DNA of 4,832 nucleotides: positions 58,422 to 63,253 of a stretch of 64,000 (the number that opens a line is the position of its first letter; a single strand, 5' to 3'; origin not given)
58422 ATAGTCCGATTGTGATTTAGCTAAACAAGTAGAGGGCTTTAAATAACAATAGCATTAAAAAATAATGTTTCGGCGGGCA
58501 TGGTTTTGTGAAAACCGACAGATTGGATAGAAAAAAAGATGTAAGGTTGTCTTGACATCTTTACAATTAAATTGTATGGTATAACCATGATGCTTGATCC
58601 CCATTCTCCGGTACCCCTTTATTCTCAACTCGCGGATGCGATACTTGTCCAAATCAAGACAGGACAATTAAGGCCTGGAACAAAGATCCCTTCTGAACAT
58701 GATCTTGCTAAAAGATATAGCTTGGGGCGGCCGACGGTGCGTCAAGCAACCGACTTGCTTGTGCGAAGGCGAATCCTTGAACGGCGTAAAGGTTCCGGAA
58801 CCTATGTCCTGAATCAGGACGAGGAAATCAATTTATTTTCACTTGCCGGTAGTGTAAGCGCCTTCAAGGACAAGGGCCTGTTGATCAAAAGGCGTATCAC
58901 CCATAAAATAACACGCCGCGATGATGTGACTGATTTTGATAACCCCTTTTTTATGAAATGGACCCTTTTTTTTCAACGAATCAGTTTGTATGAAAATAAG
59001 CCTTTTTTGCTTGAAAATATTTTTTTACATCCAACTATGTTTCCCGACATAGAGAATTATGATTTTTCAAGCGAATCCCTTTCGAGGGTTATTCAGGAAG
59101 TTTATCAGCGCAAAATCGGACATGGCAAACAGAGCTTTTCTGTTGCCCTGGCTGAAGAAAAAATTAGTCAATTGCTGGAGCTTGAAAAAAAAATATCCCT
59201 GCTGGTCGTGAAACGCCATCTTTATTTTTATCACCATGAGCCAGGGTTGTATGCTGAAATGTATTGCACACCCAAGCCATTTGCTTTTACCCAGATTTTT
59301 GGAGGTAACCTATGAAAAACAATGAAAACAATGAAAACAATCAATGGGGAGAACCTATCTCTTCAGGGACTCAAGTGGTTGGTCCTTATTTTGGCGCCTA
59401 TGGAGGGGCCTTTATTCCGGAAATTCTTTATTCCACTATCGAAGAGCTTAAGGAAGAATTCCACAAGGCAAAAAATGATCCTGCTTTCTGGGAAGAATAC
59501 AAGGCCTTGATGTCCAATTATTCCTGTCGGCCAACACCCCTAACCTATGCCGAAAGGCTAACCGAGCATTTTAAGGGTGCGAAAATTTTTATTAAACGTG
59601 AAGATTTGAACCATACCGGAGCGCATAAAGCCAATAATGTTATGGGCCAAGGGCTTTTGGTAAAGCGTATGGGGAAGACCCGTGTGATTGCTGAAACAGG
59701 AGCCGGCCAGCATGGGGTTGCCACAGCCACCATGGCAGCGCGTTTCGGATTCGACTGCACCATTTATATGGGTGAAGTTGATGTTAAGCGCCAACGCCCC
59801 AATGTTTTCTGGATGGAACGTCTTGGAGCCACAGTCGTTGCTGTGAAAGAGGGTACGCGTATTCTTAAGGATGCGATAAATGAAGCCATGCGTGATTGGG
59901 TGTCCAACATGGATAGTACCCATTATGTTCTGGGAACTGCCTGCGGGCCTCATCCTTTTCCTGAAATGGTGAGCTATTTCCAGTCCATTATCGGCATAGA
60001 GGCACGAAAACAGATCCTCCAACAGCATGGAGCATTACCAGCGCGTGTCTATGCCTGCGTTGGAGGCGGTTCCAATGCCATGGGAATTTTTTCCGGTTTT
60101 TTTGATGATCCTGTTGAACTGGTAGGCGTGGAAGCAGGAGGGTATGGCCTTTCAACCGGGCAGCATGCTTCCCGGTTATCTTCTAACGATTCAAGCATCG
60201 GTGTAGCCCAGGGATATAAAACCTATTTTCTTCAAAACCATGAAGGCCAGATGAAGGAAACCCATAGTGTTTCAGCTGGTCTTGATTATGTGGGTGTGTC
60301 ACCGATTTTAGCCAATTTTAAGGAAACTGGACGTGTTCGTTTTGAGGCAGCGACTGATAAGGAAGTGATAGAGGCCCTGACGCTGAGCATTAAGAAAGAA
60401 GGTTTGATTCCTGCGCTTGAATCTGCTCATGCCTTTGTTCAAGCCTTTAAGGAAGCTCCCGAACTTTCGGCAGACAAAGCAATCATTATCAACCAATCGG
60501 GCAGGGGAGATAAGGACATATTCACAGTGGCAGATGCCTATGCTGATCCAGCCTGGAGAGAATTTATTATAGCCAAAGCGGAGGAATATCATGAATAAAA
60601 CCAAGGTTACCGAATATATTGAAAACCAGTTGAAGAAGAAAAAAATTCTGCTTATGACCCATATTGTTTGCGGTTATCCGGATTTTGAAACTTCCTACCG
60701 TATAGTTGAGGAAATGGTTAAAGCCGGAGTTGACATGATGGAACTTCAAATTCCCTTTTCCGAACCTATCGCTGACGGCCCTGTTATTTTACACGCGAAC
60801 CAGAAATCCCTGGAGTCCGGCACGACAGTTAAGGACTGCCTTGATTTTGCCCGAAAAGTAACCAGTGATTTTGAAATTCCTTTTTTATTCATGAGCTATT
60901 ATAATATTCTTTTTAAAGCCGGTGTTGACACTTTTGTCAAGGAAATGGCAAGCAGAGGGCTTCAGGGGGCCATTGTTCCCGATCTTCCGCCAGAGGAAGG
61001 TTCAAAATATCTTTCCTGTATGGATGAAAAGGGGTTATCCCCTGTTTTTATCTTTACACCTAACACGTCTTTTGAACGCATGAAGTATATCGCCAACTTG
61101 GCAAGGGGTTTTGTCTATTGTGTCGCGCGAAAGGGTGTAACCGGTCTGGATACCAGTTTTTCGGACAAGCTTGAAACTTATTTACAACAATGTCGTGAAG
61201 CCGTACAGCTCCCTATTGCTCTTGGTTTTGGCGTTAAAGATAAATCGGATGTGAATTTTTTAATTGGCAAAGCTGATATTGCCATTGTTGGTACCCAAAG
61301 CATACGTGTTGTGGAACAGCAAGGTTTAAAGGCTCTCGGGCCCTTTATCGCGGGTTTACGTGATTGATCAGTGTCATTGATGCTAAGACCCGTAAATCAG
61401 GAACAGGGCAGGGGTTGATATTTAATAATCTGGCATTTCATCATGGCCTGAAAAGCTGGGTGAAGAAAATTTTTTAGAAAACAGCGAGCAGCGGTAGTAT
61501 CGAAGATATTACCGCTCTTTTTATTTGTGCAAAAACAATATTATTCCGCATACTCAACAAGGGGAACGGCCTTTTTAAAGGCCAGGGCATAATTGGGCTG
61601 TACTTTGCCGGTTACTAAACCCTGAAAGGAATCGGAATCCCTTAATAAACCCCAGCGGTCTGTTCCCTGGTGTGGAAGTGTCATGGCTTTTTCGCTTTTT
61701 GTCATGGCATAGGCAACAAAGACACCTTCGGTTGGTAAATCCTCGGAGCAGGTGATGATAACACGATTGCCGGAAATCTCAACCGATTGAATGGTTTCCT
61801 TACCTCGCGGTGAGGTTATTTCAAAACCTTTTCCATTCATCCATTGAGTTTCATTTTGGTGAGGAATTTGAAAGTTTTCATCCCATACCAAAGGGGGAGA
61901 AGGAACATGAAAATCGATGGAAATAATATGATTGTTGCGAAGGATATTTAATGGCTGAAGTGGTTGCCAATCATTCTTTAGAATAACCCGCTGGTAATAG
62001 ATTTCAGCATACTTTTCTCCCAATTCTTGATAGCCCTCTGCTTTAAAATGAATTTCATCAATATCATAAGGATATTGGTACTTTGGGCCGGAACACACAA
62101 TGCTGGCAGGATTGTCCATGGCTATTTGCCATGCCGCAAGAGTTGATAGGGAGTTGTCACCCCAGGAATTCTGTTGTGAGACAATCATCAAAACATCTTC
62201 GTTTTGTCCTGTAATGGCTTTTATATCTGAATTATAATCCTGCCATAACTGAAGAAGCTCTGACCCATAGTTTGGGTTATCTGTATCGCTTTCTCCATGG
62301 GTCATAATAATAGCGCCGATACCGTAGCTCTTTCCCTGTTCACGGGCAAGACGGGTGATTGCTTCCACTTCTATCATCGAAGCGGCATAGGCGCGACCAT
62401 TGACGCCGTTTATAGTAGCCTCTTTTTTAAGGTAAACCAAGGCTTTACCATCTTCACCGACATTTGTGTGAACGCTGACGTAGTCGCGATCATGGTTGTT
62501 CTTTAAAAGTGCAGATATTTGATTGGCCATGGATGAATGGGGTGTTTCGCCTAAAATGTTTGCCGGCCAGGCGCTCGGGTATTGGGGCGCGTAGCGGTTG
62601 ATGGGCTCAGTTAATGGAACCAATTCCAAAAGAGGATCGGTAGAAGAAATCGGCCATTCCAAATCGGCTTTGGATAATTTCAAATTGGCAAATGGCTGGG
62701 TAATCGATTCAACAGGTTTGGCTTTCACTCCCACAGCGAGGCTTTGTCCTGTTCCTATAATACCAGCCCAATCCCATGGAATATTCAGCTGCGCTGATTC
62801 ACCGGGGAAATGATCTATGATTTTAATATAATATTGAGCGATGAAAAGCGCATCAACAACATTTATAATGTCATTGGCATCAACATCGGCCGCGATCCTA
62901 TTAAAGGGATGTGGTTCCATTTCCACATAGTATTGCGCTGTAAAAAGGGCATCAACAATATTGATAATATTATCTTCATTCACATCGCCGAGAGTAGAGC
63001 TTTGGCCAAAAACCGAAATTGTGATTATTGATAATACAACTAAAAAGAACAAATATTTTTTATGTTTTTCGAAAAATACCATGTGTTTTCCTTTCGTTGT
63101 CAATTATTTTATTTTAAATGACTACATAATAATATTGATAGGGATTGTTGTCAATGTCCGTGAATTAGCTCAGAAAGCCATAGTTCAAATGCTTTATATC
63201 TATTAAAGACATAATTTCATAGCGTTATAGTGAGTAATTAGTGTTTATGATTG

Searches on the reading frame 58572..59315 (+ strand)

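Call 63: search_protein_families(library=pfam, proteins=[window:58572-59315:+], max_evalue=0.00001)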
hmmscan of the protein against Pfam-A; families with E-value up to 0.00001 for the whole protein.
window:58572-59315:+ (247 aa): 2 families
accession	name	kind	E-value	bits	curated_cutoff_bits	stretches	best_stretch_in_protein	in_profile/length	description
PF00392.27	GntR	-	3.8e-18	65.3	27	1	16-79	1-64/64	Bacterial regulatory proteins, gntR family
PF07702.18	UTRA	-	2.9e-17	63.2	23.8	1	134-234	37-137/141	UTRA domain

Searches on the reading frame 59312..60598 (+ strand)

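Call 85: search_protein_families(library=pfam, proteins=[window:59312-60598:+], max_evalue=0.0001)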
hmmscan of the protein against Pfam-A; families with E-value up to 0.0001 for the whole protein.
window:59312-60598:+ (428 aa): 1 family
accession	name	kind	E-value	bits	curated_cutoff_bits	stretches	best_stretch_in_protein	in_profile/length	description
PF00291.31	PALP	-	1.1e-36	127.1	35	1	72-393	5-291/295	Pyridoxal-phosphate dependent enzyme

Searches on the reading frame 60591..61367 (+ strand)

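Call 85: search_protein_families(library=pfam, proteins=[window:60591-61367:+], max_evalue=0.0001)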
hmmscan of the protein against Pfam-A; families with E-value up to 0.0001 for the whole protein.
window:60591-61367:+ (258 aa): 1 family
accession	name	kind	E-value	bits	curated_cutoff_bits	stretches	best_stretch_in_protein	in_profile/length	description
PF00290.26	Trp_syntA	-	8.2e-70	235.1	27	1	13-244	4-236/259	Tryptophan synthase alpha chain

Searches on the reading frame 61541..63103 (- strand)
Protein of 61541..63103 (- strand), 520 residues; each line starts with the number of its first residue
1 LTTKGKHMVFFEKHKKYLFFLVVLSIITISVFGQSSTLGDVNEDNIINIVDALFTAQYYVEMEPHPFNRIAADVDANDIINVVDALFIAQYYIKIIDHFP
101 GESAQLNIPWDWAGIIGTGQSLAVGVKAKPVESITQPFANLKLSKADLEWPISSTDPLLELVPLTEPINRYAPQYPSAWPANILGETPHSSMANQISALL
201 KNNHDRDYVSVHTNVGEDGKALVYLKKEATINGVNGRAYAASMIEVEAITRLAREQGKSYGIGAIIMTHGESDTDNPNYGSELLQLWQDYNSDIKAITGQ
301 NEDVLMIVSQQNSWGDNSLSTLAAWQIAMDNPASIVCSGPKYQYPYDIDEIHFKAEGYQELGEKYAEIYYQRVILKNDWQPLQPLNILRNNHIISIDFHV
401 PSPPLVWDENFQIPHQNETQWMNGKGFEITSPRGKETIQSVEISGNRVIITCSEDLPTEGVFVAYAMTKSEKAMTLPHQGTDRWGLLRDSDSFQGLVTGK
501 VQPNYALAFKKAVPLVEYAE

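Call 85: search_protein_families(library=pfam, proteins=[window:61541-63103:-], max_evalue=0.0001)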
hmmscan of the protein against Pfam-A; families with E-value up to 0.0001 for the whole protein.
window:61541-63103:- (520 aa): 2 families
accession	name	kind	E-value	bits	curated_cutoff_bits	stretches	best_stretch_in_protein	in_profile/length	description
PF00404.24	Dockerin_1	-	7.8e-07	29.6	22.9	1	38-91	1-55/57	Dockerin type I domain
PF03629.24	SASA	-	8.5e-07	29.2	24.8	1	249-370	109-225/226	Carbohydrate esterase, sialic acid-specific acetylesterase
